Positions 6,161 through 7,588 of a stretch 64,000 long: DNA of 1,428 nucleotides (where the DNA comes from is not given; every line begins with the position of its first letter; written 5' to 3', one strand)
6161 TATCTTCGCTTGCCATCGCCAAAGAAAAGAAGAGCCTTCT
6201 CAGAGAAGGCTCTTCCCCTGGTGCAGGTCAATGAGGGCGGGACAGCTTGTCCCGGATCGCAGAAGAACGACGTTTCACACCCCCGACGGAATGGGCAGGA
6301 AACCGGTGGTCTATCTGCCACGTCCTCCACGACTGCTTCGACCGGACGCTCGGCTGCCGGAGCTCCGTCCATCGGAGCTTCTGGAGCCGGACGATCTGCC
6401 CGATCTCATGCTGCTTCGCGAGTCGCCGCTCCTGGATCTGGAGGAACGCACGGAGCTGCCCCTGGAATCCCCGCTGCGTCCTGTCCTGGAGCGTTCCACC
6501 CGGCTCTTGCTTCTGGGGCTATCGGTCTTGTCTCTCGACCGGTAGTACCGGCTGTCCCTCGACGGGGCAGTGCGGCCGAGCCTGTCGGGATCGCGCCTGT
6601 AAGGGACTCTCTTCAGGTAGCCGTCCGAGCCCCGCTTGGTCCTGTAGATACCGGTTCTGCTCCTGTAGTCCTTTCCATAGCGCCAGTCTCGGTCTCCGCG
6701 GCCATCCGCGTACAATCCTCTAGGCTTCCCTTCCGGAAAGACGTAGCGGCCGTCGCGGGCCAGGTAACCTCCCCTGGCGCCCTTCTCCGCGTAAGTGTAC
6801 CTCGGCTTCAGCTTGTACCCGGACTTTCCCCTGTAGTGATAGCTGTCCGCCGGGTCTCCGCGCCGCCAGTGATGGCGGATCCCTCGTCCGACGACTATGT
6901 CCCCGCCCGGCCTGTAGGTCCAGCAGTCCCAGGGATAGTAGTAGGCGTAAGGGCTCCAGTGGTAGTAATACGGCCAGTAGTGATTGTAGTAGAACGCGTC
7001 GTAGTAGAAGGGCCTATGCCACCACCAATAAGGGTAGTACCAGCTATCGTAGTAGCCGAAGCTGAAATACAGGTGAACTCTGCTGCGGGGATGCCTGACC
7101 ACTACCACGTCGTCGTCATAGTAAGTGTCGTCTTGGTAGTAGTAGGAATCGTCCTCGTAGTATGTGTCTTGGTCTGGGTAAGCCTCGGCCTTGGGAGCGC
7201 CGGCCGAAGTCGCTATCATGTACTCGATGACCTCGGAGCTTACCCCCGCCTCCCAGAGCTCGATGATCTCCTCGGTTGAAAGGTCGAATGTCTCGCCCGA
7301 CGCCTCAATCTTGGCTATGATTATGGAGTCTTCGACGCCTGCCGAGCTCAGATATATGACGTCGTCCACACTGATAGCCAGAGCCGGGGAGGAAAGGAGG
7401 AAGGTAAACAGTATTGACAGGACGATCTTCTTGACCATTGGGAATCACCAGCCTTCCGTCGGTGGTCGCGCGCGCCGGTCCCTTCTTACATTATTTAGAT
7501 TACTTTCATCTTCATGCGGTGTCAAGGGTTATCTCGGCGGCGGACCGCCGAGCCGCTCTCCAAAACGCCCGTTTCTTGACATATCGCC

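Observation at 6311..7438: Secreted protein with an extreme Tyr/Trp-rich block followed by an Arg/Ser/Gly (RS-like) tail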

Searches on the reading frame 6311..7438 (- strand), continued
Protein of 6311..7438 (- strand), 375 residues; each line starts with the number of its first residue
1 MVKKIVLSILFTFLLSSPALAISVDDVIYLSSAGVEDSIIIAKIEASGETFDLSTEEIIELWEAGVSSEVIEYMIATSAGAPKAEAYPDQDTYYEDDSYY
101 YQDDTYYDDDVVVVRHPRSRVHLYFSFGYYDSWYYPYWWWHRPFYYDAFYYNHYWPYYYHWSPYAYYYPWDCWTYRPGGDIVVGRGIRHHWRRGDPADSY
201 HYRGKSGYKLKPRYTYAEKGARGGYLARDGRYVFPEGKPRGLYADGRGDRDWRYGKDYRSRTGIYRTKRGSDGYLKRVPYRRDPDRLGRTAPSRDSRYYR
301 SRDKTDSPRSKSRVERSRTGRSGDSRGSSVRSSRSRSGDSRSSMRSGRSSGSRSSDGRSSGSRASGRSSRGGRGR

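Call 89: search_protein_families(library=ncbifam, proteins=[L004:9207-10004:+, L004:10004-10282:+, L004:10308-11930:+, L004:7497-7886:+], max_evalue=0.001)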
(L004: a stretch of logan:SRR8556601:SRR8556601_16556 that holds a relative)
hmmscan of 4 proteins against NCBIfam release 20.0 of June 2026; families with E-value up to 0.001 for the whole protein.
L004:9207-10004:+ (266 aa): 20 families
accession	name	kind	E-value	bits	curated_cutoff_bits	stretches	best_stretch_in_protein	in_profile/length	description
NF007986.1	PRK10714.1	equivalog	5.3e-38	130.8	529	1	17-221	7-213/316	undecaprenyl-phosphate 4-deoxy-4-formamido-L-arabinose transferase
NF047588.1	GlcsyltransPgfSStrep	equivalog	2.4e-24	86.1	500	1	17-225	2-212/308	glycosyltransferase PgfS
TIGR03937.1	PgaC_IcaA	equivalog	1.1e-18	67.4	422.3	1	14-121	43-147/407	poly-beta-1,6-N-acetyl-D-glucosamine synthase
NF007482.0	PRK10073.1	equivalog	2.2e-16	59.8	423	1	15-127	5-113/334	glycosyltransferase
NF041875.1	EPS_EpsD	equivalog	5.8e-13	48.9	370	1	18-131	1-111/325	exopolysaccharide biosynthesis glycosyltransferase EpsD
NF047683.1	TeichurnBiosyTuaG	equivalog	1.4e-12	47.8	400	1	15-130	5-117/252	teichuronic acid biosynthesis protein TuaG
TIGR03965.1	mycofact_glyco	equivalog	4e-12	45.7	280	1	12-115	70-170/467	mycofactocin biosynthesis glycosyltransferase MftF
TIGR04283.1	glyco_like_mftF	equivalog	8.4e-11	41.9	182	1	18-124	1-97/221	TIGR04283 family arsenosugar biosynthesis glycosyltransferase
NF058614.1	PPMAGASynPpgS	equivalog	1.3e-10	41.1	370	1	20-144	4-123/226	polyprenyl-phospho-N-acetylgalactosaminyl synthase PpgS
NF010496.0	PRK13915.1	equivalog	1.4e-10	40.8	262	1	16-118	31-136/307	glucosyl-3-phosphoglycerate synthase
TIGR04182.1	glyco_TIGR04182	equivalog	5.6e-08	32.5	325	1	19-180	3-159/293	S-layer glycoprotein N-glycosyltransferase AglJ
TIGR03469.1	HpnB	hypoth_equivalog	1.9e-07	30.4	379.25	1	12-128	40-164/386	hopene-associated glycosyltransferase HpnB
NF050819.1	PolSacchBiosHfsG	equivalog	3.1e-07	29.8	500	1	15-128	11-121/302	polysaccharide biosynthesis protein HfsG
NF045692.1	OglycostaseCruG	equivalog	5.9e-07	28.8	600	1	17-124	42-152/386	2'-O-glycosyltransferase CruG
TIGR04242.1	nodulat_NodC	equivalog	1.8e-06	27.2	550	1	12-122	44-154/395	chitooligosaccharide synthase NodC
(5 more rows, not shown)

L004:10004-10282:+ (93 aa): 1 family
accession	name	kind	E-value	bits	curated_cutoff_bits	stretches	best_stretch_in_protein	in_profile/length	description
NF002173.0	PRK01021.1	equivalog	2.1e-16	59.6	1033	1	3-84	139-220/610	lipid-A-disaccharide synthase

L004:10308-11930:+ (541 aa): 1 family
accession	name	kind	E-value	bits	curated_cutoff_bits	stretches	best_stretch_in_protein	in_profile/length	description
NF009784.2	PRK13279.1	equivalog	2.1e-31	109.1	567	1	10-345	9-344/539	lipid IV(A) 4-amino-4-deoxy-L-arabinosyltransferase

L004:7497-7886:+ (130 aa): 0 families

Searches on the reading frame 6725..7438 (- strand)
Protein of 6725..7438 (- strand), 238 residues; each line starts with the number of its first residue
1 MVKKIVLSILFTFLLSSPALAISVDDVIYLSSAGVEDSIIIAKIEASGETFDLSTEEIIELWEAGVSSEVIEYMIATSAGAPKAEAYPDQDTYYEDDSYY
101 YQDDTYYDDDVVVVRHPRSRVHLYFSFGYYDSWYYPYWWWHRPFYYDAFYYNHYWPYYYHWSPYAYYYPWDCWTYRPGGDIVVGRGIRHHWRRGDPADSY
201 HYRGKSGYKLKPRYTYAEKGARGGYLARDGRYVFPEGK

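Call 21: find_homologous_proteins(query=A2, max_evalue=0.001)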
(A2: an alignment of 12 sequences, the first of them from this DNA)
Query A2 (12 sequences) (238 aa, profile of the alignment): 43 proteins with E <= 0.001 among 5731 candidates.
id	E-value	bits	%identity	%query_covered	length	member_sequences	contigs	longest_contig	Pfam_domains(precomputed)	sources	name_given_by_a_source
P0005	1.0e-112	393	63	99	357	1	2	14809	-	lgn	-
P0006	3.6e-108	378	60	100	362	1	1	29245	-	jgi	jgi:hypothetical protein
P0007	3.9e-106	372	54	100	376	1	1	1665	-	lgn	-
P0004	4.6e-106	371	60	100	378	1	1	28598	-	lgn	-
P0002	1.6e-103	363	61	100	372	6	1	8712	-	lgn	-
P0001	1.0e-102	360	100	100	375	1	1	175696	-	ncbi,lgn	-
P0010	4.6e-102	358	56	100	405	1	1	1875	-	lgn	-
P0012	4.3e-100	352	49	100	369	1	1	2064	-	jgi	jgi:hypothetical protein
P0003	3.9e-98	346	59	100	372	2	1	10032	-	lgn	-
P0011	6.4e-95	335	52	100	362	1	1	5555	-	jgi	-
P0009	1.5e-94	334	54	100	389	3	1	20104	-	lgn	-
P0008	1.1e-85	305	60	88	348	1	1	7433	-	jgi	jgi:hypothetical protein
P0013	6.8e-54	201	37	63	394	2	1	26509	-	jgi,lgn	-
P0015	5.2e-36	142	43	53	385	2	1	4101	-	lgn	-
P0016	1.3e-31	128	41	56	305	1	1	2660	-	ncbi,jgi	jgi:uncharacterized membrane protein YgcG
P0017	2.4e-27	114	35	31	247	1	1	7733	-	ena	-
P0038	5.5e-15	73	41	25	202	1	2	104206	-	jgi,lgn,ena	-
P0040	6.1e-9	54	39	29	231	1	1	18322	-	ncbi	-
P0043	1.6e-5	43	33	23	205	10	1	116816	PF13441.13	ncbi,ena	-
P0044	6.0e-4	37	25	25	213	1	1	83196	-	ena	-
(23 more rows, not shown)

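Call 30: find_encoding_contigs(protein=P0038, flank=8000, max_places=2)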
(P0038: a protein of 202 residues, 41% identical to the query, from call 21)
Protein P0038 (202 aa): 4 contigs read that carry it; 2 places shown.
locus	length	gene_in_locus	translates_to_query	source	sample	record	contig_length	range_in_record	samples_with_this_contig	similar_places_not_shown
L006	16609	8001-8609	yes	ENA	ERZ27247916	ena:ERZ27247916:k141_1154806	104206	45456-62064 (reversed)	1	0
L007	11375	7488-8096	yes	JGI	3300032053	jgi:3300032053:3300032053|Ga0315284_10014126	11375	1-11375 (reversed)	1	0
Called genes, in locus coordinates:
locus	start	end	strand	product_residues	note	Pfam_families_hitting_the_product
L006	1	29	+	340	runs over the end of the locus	PF01087:GalP_UDP_transf, PF16285:DUF4931_N (faint), PF16268:DUF4921, PF02744:GalP_UDP_tr_C (weak)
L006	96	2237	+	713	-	PF03065:Glyco_hydro_57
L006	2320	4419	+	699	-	PF01074:Glyco_hydro_38N (weak), PF03065:Glyco_hydro_57, PF09094:AmyA-A_glucT_m, PF09095:AmyA-gluTrfs_C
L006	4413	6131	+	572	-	PF03065:Glyco_hydro_57, PF09210:BE_C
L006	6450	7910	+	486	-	PF08323:Glyco_transf_5, PF13579:Glyco_trans_4_4 (faint), PF20706:GT4-conflict, PF00534:Glycos_transf_1, PF13692:Glyco_trans_1_4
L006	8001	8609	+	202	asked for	-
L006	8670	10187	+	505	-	PF00005:ABC_tran, PF01078:Mg_chelatase (faint), PF13191:AAA_16 (faint), PF13481:AAA_25 (faint), PF02463:SMC_N, PF13304:AAA_21 (weak), PF00005:ABC_tran, PF13304:AAA_21 (weak), +4 more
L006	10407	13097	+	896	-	PF00069:Pkinase, PF07714:PK_Tyr_Ser-Thr, PF01636:APH (faint), PF03781:FGE-sulfatase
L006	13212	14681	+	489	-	PF12913:SH3_6, PF00877:NLPC_P60 (weak)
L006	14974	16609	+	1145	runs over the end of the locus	PF07705:CARDB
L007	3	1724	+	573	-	?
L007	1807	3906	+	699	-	PF01074:Glyco_hydro_38N (weak), PF03065:Glyco_hydro_57, PF09094:AmyA-A_glucT_m, PF09095:AmyA-gluTrfs_C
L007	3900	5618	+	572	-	PF03065:Glyco_hydro_57, PF09210:BE_C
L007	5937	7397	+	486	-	PF08323:Glyco_transf_5, PF13579:Glyco_trans_4_4 (faint), PF20706:GT4-conflict, PF00534:Glycos_transf_1, PF13692:Glyco_trans_1_4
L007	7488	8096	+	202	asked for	-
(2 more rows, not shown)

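Call 54: find_encoding_contigs(protein=P0040, flank=8000, max_places=2)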
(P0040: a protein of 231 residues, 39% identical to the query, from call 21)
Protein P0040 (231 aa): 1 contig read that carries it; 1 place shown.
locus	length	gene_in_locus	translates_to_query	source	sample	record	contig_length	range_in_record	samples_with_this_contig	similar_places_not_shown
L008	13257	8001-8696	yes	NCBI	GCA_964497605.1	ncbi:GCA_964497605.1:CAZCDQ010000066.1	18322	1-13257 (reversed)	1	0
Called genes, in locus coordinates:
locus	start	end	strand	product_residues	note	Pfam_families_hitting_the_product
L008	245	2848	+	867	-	PF01590:GAF, PF13185:GAF_2, PF13492:GAF_3, PF08448:PAS_4, PF13426:PAS_9 (faint), PF00512:HisKA, PF02518:HATPase_c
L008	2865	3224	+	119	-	PF00072:Response_reg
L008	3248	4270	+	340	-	PF01087:GalP_UDP_transf, PF16268:DUF4921 (faint), PF16285:DUF4931_N (faint), PF01230:HIT (faint), PF02744:GalP_UDP_tr_C (weak)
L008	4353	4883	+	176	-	-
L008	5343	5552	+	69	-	PF00403:HMA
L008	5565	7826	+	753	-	PF00403:HMA, PF00122:E1-E2_ATPase, PF00702:Hydrolase, PF08282:Hydrolase_3 (faint)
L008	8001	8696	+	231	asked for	-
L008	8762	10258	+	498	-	PF01078:Mg_chelatase (faint), PF13481:AAA_25 (faint), PF00005:ABC_tran, PF02463:SMC_N (weak), PF13476:AAA_23 (faint), PF13555:AAA_29 (faint), PF00005:ABC_tran, PF13304:AAA_21 (weak)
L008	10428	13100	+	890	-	PF03109:ABC1 (faint), PF00069:Pkinase, PF07714:PK_Tyr_Ser-Thr, PF03781:FGE-sulfatase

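Call 55: find_encoding_contigs(protein=P0016, flank=8000, max_places=2)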
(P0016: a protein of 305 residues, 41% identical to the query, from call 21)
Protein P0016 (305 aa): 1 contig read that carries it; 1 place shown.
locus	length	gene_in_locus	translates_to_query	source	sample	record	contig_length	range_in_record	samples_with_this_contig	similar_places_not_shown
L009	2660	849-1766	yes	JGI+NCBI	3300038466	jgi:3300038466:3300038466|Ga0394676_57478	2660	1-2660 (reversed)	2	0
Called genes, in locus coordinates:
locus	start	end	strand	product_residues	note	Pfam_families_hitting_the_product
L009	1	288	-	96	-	?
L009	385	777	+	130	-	-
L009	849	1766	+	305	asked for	-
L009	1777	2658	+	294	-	?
